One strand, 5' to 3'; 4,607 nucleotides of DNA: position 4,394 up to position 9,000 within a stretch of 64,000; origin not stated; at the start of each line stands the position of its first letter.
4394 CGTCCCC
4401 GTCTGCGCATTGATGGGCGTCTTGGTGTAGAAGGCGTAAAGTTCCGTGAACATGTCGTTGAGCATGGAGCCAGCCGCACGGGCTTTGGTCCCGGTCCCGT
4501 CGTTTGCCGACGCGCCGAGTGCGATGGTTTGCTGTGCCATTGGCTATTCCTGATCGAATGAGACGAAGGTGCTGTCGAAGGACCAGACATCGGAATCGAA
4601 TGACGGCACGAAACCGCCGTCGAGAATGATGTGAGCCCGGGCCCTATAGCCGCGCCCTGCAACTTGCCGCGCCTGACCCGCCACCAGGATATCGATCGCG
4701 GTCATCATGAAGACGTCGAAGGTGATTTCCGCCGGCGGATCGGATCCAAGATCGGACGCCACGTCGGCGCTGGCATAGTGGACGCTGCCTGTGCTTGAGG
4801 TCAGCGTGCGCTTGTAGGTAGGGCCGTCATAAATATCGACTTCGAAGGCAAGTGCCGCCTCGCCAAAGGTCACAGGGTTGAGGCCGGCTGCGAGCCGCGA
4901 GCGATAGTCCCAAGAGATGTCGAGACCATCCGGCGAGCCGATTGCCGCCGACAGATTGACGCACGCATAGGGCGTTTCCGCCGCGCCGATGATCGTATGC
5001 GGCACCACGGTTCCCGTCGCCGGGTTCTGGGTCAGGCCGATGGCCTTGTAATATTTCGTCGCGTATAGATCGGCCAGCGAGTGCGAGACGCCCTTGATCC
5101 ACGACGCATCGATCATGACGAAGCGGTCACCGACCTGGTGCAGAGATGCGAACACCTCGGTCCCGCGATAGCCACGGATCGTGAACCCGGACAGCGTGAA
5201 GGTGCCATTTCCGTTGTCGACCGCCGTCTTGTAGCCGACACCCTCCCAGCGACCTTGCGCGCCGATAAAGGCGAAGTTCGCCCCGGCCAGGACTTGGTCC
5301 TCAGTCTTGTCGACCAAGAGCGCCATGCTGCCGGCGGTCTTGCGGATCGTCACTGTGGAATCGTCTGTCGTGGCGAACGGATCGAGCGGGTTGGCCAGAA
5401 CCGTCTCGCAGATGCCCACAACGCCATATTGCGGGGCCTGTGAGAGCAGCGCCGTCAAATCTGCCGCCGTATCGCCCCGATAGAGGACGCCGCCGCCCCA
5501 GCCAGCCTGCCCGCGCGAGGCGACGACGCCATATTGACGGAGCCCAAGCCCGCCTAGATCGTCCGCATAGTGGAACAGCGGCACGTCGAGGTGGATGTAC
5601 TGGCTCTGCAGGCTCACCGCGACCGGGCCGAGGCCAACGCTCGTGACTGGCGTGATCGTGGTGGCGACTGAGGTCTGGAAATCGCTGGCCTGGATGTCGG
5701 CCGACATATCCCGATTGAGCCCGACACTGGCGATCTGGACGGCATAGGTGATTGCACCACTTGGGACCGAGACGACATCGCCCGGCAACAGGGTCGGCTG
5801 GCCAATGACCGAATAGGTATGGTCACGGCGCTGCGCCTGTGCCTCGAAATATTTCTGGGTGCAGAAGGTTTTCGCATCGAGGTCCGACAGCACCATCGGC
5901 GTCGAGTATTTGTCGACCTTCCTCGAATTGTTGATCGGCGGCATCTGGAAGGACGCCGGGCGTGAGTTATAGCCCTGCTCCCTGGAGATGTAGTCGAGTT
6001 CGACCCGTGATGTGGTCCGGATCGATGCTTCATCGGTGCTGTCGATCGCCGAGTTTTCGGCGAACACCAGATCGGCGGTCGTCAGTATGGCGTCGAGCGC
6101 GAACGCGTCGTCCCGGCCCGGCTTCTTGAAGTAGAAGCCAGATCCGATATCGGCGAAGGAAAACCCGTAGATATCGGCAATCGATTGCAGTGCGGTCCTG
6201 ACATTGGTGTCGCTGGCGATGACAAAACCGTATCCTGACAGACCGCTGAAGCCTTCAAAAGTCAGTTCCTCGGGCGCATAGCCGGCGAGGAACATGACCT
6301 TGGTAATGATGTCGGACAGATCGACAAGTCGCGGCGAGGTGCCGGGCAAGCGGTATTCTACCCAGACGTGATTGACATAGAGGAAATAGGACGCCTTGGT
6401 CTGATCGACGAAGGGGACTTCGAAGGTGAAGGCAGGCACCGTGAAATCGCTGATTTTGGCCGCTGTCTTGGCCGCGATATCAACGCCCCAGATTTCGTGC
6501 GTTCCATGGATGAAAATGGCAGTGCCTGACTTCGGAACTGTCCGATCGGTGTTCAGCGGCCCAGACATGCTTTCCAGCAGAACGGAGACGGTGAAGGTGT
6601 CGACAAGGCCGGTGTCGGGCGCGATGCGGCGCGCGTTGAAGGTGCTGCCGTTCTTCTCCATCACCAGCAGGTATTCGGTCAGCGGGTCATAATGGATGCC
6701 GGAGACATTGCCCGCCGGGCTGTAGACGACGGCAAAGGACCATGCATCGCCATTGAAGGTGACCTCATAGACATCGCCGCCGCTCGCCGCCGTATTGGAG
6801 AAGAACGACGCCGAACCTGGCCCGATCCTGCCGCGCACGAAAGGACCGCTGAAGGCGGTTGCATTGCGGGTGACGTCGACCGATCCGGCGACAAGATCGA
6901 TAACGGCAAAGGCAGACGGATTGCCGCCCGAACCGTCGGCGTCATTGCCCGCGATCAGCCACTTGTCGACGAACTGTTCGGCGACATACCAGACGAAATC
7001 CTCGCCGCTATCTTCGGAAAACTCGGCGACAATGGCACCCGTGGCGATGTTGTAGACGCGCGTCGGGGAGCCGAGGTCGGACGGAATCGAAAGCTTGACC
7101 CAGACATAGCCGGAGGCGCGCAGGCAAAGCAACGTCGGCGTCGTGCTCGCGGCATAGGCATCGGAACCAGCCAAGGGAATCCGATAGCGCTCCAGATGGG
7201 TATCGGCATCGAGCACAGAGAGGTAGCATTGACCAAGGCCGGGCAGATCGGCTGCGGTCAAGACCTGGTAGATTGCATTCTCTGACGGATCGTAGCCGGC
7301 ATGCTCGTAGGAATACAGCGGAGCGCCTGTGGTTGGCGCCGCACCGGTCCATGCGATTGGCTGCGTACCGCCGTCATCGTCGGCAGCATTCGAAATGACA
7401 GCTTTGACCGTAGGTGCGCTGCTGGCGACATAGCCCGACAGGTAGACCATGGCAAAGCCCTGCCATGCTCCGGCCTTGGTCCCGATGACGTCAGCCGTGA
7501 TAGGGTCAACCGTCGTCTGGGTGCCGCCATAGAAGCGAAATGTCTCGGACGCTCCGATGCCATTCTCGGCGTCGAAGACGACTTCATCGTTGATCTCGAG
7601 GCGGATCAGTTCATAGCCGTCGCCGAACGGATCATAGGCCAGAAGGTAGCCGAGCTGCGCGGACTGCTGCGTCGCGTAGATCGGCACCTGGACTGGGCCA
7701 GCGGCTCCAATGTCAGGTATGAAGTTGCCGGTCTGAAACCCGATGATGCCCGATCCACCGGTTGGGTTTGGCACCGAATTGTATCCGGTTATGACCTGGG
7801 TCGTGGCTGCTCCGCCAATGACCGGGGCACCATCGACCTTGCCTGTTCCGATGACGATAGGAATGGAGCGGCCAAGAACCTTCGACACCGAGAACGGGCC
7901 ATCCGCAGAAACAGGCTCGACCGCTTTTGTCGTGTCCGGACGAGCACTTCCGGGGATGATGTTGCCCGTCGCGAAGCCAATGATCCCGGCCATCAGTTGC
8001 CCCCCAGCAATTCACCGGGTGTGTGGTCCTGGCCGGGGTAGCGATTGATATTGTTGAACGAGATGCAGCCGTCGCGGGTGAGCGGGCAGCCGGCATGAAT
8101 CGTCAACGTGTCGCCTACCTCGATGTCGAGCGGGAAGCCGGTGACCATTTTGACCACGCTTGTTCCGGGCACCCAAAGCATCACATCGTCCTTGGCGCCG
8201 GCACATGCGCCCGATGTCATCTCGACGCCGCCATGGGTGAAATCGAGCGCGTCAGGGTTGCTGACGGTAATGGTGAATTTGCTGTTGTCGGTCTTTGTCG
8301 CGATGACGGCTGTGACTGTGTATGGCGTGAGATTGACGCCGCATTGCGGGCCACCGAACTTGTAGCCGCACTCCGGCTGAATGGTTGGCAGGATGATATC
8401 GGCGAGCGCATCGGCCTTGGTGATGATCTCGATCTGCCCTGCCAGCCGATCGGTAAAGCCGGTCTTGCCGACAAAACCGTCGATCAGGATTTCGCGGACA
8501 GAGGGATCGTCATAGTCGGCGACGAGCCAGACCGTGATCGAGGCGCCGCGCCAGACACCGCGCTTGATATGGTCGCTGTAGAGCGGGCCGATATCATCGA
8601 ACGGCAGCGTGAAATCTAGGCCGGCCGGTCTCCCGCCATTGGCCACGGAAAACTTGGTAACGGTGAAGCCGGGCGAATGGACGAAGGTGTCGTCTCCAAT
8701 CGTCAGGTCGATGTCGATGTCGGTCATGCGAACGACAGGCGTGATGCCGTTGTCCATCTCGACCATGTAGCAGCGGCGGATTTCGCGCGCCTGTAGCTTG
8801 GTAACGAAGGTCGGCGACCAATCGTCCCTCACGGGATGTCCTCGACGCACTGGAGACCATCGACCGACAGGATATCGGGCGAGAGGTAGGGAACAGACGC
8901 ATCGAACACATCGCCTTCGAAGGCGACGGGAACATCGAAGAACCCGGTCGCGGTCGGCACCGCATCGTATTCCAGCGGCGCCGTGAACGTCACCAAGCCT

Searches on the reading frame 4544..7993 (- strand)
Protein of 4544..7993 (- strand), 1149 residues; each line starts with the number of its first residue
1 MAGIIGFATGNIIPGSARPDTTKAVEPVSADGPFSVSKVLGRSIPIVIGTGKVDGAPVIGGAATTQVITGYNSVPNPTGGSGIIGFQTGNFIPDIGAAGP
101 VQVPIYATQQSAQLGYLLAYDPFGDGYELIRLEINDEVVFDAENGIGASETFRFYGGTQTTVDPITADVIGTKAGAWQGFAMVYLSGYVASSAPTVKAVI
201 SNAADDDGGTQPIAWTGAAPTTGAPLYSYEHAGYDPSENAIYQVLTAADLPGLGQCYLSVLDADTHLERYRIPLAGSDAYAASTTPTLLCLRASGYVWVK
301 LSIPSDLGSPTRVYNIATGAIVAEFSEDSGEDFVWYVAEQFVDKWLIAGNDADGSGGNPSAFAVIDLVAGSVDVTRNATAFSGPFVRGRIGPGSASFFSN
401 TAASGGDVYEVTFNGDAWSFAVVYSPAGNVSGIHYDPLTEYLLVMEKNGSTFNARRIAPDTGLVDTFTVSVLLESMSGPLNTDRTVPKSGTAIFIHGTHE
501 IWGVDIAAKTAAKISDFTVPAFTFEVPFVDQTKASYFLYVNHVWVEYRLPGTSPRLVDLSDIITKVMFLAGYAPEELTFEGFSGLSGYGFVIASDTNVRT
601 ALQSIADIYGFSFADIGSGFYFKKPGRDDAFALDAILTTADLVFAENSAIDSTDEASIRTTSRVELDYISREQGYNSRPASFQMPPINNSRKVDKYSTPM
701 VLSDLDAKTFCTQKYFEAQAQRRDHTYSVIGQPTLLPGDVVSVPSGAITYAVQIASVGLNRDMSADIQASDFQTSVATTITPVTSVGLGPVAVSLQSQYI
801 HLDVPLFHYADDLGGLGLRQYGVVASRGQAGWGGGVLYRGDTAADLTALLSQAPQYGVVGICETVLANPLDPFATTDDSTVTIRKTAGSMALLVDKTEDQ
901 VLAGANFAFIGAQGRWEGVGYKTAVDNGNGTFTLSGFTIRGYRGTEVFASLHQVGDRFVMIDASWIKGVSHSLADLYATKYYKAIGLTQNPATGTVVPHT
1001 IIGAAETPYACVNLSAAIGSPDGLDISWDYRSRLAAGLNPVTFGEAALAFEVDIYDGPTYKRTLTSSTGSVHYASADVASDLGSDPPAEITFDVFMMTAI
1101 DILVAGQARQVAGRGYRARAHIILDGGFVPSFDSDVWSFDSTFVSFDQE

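Call 5: search_protein_families(library=pfam, proteins=[window:4544-7993:-], max_evalue=0.01)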
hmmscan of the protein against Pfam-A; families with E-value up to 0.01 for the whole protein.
window:4544-7993:- (1149 aa): 2 families
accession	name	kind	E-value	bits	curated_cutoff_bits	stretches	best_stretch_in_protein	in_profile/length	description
PF13550.12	Phage-tail_3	-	1.1e-14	55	23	1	596-757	4-162/164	Putative phage tail protein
PF23666.2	Rcc01698_C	-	1.5e-14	54.5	27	1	859-959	3-98/98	Rcc01698-like, C-terminal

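Call 6: search_protein_families(library=phrogs, proteins=[window:4544-7993:-], max_evalue=0.01)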
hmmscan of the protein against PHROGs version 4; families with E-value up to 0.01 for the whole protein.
window:4544-7993:- (1149 aa): 1 family
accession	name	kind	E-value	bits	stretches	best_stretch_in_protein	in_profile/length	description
phrog_4271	-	tail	1.1e-60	206.6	1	557-1097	750-1293/1309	tail protein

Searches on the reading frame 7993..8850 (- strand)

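Call 21: search_protein_families(library=phrogs, proteins=[window:7993-8850:-], max_evalue=0.00001)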
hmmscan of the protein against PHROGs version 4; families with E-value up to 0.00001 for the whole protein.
window:7993-8850:- (285 aa): 1 family
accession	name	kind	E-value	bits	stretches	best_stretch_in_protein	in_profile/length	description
phrog_778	-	tail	1.9e-29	104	1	23-280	12-267/287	tail assembly protein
